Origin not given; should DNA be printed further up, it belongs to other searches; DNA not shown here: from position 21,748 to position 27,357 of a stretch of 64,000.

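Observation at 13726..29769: Tandem duplication of an entire type IV pilus minor-pilin/tip-adhesin operon with diversified giant PilY1 adhesins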

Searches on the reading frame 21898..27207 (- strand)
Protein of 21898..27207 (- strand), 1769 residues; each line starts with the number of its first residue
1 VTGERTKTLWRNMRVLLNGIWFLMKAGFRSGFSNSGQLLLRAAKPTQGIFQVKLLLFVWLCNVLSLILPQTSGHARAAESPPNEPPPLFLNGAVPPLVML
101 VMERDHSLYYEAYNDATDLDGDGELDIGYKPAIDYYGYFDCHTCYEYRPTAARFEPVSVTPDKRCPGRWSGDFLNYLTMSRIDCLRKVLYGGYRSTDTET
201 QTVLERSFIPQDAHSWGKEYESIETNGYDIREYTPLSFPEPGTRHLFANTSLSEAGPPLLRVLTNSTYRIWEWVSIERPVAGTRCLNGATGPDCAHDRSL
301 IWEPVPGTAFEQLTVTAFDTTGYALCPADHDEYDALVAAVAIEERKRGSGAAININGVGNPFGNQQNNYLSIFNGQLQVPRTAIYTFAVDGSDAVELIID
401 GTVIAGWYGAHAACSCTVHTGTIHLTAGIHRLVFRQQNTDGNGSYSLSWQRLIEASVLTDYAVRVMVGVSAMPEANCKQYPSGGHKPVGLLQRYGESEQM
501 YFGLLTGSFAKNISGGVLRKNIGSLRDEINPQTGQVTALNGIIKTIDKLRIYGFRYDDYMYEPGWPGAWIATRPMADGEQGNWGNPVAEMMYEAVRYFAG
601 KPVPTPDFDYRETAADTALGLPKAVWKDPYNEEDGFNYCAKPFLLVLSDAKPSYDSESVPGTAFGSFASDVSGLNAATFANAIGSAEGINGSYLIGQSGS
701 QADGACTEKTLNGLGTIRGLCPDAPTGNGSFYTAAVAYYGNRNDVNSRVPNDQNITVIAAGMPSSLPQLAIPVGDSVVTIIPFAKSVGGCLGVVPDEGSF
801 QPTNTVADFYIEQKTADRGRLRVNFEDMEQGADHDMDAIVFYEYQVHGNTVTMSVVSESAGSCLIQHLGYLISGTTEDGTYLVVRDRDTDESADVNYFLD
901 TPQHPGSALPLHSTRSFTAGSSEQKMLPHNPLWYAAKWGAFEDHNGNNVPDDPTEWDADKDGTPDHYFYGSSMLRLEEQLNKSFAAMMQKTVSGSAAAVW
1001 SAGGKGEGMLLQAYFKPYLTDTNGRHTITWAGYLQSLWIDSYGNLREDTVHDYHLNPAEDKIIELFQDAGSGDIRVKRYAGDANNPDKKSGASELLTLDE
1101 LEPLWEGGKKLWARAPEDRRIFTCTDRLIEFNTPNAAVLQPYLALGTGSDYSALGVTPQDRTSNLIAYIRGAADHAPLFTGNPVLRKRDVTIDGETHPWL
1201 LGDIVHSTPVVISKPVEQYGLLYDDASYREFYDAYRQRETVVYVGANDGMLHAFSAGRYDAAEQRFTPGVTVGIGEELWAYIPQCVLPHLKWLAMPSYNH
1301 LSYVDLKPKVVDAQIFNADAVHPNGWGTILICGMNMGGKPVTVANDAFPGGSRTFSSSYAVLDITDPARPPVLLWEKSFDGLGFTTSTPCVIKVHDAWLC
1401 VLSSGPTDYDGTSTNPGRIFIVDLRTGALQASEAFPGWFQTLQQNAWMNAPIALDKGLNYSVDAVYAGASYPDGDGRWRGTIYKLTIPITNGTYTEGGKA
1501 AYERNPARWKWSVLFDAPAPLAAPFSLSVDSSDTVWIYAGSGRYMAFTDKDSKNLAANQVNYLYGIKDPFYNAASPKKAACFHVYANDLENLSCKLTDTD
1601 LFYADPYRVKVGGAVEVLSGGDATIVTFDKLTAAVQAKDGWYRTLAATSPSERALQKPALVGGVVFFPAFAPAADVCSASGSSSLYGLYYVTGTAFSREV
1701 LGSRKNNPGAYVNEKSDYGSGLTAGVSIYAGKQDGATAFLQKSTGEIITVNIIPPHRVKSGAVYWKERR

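Call 3: search_protein_families(library=pfam, proteins=[window:21898-27207:-], max_evalue=0.01)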
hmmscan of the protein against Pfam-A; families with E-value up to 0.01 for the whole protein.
window:21898-27207:- (1769 aa): 2 families
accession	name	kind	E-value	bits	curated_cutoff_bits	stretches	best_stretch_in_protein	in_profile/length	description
PF05567.17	T4P_PilY1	-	1e-11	44.8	28.1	1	1201-1520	1-315/411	PilY1 beta-propeller domain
PF07691.17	PA14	-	6.6e-07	29.7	24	1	361-452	38-136/147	PA14 domain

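Call 4: search_protein_families(library=ncbifam, proteins=[window:21898-27207:-], max_evalue=0.01)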
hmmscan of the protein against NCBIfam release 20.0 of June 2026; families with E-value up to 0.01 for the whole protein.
window:21898-27207:- (1769 aa): 0 families

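Call 11: find_homologous_proteins(query=window:21898-27207:-, max_evalue=1e-10)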
Query window:21898-27207:- (1769 aa): 2840 proteins with E <= 1e-10 among 8000 candidates; the best 120 are listed.
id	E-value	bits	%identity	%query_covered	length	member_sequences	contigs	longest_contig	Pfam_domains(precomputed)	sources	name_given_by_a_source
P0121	0.0e+0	3895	94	99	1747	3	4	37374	PF28373.1,PF07691.18,PF05567.18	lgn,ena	-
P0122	0.0e+0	3355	80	99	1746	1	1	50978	PF28373.1,PF07691.18,PF05567.18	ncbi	-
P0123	0.0e+0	2371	60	96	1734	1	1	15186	PF28373.1,PF05567.18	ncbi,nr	ncbi:MAG: PilC/PilY family type IV pilus protein [Proteobacteria bacterium]|nr:PilC/PilY family type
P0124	0.0e+0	2337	58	97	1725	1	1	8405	PF28373.1,PF07691.18,PF05567.18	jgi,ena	-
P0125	0.0e+0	2325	59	95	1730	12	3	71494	PF28373.1,PF05567.18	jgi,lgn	-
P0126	0.0e+0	2308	58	97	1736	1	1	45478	PF28373.1,PF07691.18,PF05567.18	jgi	jgi:type IV pilus assembly protein PilY1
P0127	0.0e+0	2281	57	96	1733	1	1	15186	PF28373.1,PF07691.18,PF05567.18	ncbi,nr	ncbi:MAG: PilC/PilY family type IV pilus protein [Proteobacteria bacterium]|nr:PilC/PilY family type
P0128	0.0e+0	2253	58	96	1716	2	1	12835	PF28373.1,PF07691.18,PF05567.18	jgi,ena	-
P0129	0.0e+0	2042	56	89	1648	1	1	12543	PF28373.1,PF07691.18,PF05567.18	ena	-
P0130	0.0e+0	2021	60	80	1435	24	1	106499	PF28373.1,PF05567.18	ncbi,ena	-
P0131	0.0e+0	1945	56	86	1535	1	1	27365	PF07691.18,PF05567.18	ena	-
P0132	0.0e+0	1761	48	95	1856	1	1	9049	PF28373.1,PF07691.18,PF05567.18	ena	-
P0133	0.0e+0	1711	48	74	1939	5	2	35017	PF00754.32,PF28373.1,PF05567.18,PF22633.4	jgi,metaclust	metaclust:\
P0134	0.0e+0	1664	47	96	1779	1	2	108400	PF28373.1,PF05567.18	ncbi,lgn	-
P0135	0.0e+0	1585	46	97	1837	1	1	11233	PF28373.1,PF07691.18,PF05567.18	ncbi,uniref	ncbi:PilC/PilY family type IV pilus protein [Desulfosarcina sp.]|uniref:PilC/PilY family type IV pil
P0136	0.0e+0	1576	45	97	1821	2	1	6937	PF28373.1,PF07691.18,PF05567.18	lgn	-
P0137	0.0e+0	1576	46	95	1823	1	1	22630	PF28373.1,PF07691.18,PF05567.18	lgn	-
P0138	0.0e+0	1566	46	94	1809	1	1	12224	PF28373.1,PF07691.18,PF05567.18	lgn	-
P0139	0.0e+0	1544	45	97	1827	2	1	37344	PF28373.1,PF07691.18,PF05567.18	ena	-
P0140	0.0e+0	1537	44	97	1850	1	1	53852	PF28373.1,PF07691.18,PF05567.18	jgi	jgi:type IV pilus assembly protein PilY1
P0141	0.0e+0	1524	44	97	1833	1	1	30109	PF28373.1,PF05567.18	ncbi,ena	-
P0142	0.0e+0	1524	44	74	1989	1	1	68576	PF00754.32,PF28373.1,PF05567.18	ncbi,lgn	-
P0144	0.0e+0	1518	51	79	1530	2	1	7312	PF28373.1,PF07691.18,PF05567.18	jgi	jgi:type IV pilus assembly protein PilY1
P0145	0.0e+0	1515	45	95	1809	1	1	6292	PF28373.1,PF05567.18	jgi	jgi:type IV pilus assembly protein PilY1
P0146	0.0e+0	1515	44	97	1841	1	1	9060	PF28373.1,PF05567.18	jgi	jgi:type IV pilus assembly protein PilY1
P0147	0.0e+0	1513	44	97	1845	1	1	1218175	PF28373.1,PF05567.18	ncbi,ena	-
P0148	0.0e+0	1510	45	95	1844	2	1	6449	PF28373.1,PF07691.18,PF05567.18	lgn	-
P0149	0.0e+0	1504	44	97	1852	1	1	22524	PF28373.1,PF07691.18,PF05567.18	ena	-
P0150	0.0e+0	1503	45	97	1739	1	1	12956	PF28373.1,PF05567.18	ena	-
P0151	0.0e+0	1499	44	97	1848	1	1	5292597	PF28373.1,PF07691.18,PF05567.18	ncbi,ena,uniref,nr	ncbi:PilC/PilY family type IV pilus protein [uncultured Desulfosarcina sp.]|uniref:pilus assembly pr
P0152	0.0e+0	1499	44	97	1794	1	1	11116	PF28373.1,PF07691.18,PF05567.18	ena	-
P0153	0.0e+0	1495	45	95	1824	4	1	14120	PF28373.1,PF07691.18,PF05567.18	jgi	jgi:type IV pilus assembly protein PilY1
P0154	0.0e+0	1489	44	95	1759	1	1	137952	PF28373.1,PF07691.18,PF05567.18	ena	-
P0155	0.0e+0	1484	45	97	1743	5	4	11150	PF28373.1,PF05567.18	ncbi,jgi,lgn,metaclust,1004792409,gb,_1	metaclust:\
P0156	0.0e+0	1482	48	86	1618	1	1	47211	PF28373.1,PF07691.18,PF05567.18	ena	-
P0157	0.0e+0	1482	45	97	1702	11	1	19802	PF28373.1,PF07691.18,PF05567.18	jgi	-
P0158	0.0e+0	1481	44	97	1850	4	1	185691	PF28373.1,PF07691.18,PF05567.18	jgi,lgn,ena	-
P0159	0.0e+0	1462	44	92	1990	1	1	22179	PF28373.1,PF07691.18,PF05567.18,PF13499.13,PF13202.13,PF00036.39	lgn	-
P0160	0.0e+0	1462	43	97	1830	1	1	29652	PF28373.1,PF05567.18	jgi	jgi:type IV pilus assembly protein PilY1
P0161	0.0e+0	1458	45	97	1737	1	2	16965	PF28373.1,PF05567.18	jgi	-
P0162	0.0e+0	1454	43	97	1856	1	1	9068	PF28373.1,PF07691.18,PF05567.18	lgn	-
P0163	0.0e+0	1452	44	97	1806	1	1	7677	PF28373.1,PF05567.18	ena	-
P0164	0.0e+0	1446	44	96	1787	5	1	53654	PF28373.1,PF07691.18,PF05567.18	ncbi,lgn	-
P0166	0.0e+0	1442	43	97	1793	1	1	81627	PF28373.1,PF05567.18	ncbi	-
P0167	0.0e+0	1442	44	95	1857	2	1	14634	PF28373.1,PF07691.18,PF05567.18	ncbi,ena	-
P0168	0.0e+0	1442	44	97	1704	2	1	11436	PF28373.1,PF05567.18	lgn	-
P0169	0.0e+0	1439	43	97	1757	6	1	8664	PF28373.1,PF07691.18,PF05567.18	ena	-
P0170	0.0e+0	1435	44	95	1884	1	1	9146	PF28373.1,PF07691.18,PF05567.18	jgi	jgi:type IV pilus assembly protein PilY1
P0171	0.0e+0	1435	45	71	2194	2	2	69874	PF07081.19,PF00754.32,PF28373.1,PF05567.18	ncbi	ncbi:type IV pilus assembly protein PilY1 [Candidatus Magnetomoraceae bacterium gMMP-15]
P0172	0.0e+0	1432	43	97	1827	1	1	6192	PF28373.1,PF05567.18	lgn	-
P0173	0.0e+0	1431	43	97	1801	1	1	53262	PF28373.1,PF07691.18,PF05567.18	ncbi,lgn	-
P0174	0.0e+0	1418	45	91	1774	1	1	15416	PF28373.1,PF05567.18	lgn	-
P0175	0.0e+0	1417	42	97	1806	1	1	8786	PF28373.1,PF07691.18,PF05567.18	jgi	-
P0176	0.0e+0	1417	43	76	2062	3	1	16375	PF00754.32,PF28373.1,PF05567.18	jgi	-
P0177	0.0e+0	1415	44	97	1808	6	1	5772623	PF28373.1,PF05567.18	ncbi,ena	-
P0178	0.0e+0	1413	42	95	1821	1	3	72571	PF28373.1,PF07691.18,PF05567.18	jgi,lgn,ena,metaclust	metaclust:\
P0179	0.0e+0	1410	43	97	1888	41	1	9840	PF28373.1,PF05567.18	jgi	jgi:type IV pilus assembly protein PilY1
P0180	0.0e+0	1410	42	97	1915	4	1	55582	PF28373.1,PF05567.18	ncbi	-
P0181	0.0e+0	1407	46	86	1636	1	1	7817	PF28373.1,PF05567.18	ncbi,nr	ncbi:MAG: hypothetical protein KKB20_03940, partial [Proteobacteria bacterium]|nr:hypothetical prote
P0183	0.0e+0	1400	42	97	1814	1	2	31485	PF28373.1,PF05567.18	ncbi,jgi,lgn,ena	-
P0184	0.0e+0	1385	43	97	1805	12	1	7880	PF28373.1,PF07691.18,PF05567.18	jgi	jgi:type IV pilus assembly protein PilY1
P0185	0.0e+0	1384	42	96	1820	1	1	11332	PF28373.1,PF07691.18,PF05567.18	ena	-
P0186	0.0e+0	1382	43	95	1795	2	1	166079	PF28373.1,PF07691.18,PF05567.18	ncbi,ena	-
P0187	0.0e+0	1380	42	97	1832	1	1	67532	PF28373.1,PF07691.18,PF05567.18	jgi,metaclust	metaclust:\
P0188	0.0e+0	1380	42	97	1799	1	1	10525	PF28373.1,PF07691.18,PF05567.18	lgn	-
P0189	0.0e+0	1377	49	59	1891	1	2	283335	PF28373.1,PF05567.18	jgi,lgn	jgi:type IV pilus assembly protein PilY1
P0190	0.0e+0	1376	42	95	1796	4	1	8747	PF28373.1,PF07691.18,PF05567.18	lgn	-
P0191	0.0e+0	1375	43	94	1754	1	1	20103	PF28373.1,PF07691.18,PF05567.18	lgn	-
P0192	0.0e+0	1372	44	95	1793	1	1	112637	PF28373.1,PF07691.18,PF05567.18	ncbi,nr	ncbi:MAG: hypothetical protein JW781_01675 [Deltaproteobacteria bacterium]|nr:hypothetical protein [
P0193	0.0e+0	1372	41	97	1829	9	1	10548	PF28373.1,PF07691.18,PF05567.18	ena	-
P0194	0.0e+0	1368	46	86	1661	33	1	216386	PF28373.1,PF07691.18,PF05567.18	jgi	jgi:type IV pilus assembly protein PilY1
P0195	0.0e+0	1366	42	97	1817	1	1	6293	PF28373.1,PF05567.18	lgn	-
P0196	0.0e+0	1365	44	91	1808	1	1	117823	PF28373.1,PF07691.18,PF05567.18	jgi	jgi:type IV pilus assembly protein PilY1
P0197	0.0e+0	1362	42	97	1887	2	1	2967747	PF28373.1,PF05567.18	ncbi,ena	-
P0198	0.0e+0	1360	49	60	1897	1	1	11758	PF28373.1,PF05567.18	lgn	-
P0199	0.0e+0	1359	41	96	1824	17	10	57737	PF28373.1,PF07691.18,PF05567.18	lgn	-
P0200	0.0e+0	1358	42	96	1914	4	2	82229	PF28373.1,PF05567.18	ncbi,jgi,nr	ncbi:MAG: hypothetical protein MUF52_06280 [Syntrophobacteraceae bacterium]|jgi:type IV pilus assemb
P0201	0.0e+0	1352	46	61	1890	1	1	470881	PF28373.1,PF05567.18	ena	-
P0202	0.0e+0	1351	41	78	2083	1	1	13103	PF28373.1,PF05567.18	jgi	-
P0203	0.0e+0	1347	42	97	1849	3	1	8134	PF28373.1,PF05567.18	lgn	-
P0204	0.0e+0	1346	40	97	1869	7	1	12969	PF28373.1,PF05567.18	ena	-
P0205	0.0e+0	1346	48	59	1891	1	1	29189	PF28373.1,PF05567.18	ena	-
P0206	0.0e+0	1344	41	97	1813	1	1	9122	PF28373.1,PF05567.18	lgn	-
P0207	0.0e+0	1341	41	76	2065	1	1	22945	PF28373.1,PF05567.18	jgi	jgi:type IV pilus assembly protein PilY1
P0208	0.0e+0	1340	41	95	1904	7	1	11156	PF28373.1,PF05567.18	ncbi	-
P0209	0.0e+0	1340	42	75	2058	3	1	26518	PF07081.19,PF28373.1,PF05567.18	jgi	-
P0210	0.0e+0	1331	41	97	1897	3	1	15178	PF28373.1,PF07691.18,PF05567.18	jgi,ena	-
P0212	0.0e+0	1322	42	95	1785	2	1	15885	PF28373.1,PF05567.18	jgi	-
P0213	0.0e+0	1321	40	78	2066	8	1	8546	PF28373.1,PF05567.18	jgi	-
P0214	0.0e+0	1320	40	95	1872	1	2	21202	PF28373.1,PF07691.18,PF05567.18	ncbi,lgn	-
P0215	0.0e+0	1320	41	95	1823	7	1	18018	PF28373.1,PF07691.18,PF05567.18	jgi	-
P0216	0.0e+0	1317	40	78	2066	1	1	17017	PF07081.19,PF28373.1,PF05567.18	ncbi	-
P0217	0.0e+0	1314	41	97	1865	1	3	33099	PF28373.1,PF07691.18,PF05567.18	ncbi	-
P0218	0.0e+0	1308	47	57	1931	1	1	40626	PF28373.1,PF07691.18,PF05567.18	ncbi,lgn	-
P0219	0.0e+0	1306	48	57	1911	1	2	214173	PF28373.1,PF07691.18,PF05567.18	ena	-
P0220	0.0e+0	1304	40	97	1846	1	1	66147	PF28373.1,PF07691.18,PF05567.18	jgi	jgi:type IV pilus assembly protein PilY1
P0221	0.0e+0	1302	41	97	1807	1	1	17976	PF28373.1,PF07691.18,PF05567.18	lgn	-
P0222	0.0e+0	1302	46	80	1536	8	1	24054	PF28373.1,PF07691.18,PF05567.18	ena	-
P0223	0.0e+0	1301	41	95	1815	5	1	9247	PF28373.1,PF05567.18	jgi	-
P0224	0.0e+0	1300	41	95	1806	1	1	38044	PF28373.1,PF05567.18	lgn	-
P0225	0.0e+0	1300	41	94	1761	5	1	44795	PF28373.1,PF07691.18,PF05567.18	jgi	-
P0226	0.0e+0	1297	39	95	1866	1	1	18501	PF28373.1,PF05567.18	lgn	-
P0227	0.0e+0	1295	40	97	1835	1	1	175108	PF28373.1,PF07691.18,PF05567.18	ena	-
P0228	0.0e+0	1292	41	97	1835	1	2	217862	PF28373.1,PF07691.18,PF05567.18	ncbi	-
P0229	0.0e+0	1291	43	70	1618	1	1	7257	PF28373.1,PF05567.18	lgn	-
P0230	0.0e+0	1288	41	95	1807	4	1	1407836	PF28373.1,PF05567.18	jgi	jgi:type IV pilus assembly protein PilY1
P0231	0.0e+0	1285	40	96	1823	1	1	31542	PF28373.1,PF07691.18,PF05567.18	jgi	jgi:type IV pilus assembly protein PilY1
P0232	0.0e+0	1284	40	74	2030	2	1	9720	PF07081.19,PF00754.32,PF28373.1,PF05567.18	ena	-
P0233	0.0e+0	1283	40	97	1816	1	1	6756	PF28373.1,PF07691.18,PF05567.18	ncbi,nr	ncbi:hypothetical protein EOL96_05990 [Candidatus Saccharibacteria bacterium]|nr:hypothetical protei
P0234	0.0e+0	1281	40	94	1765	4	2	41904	PF28373.1,PF07691.18,PF05567.18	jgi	-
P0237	0.0e+0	1268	40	74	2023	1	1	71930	PF07081.19,PF00754.32,PF28373.1,PF05567.18,PF22633.4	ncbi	-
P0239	0.0e+0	1268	44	76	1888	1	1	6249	PF28373.1,PF07691.18,PF05567.18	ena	-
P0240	0.0e+0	1268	48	58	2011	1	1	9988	PF28373.1,PF07691.18,PF05567.18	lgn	-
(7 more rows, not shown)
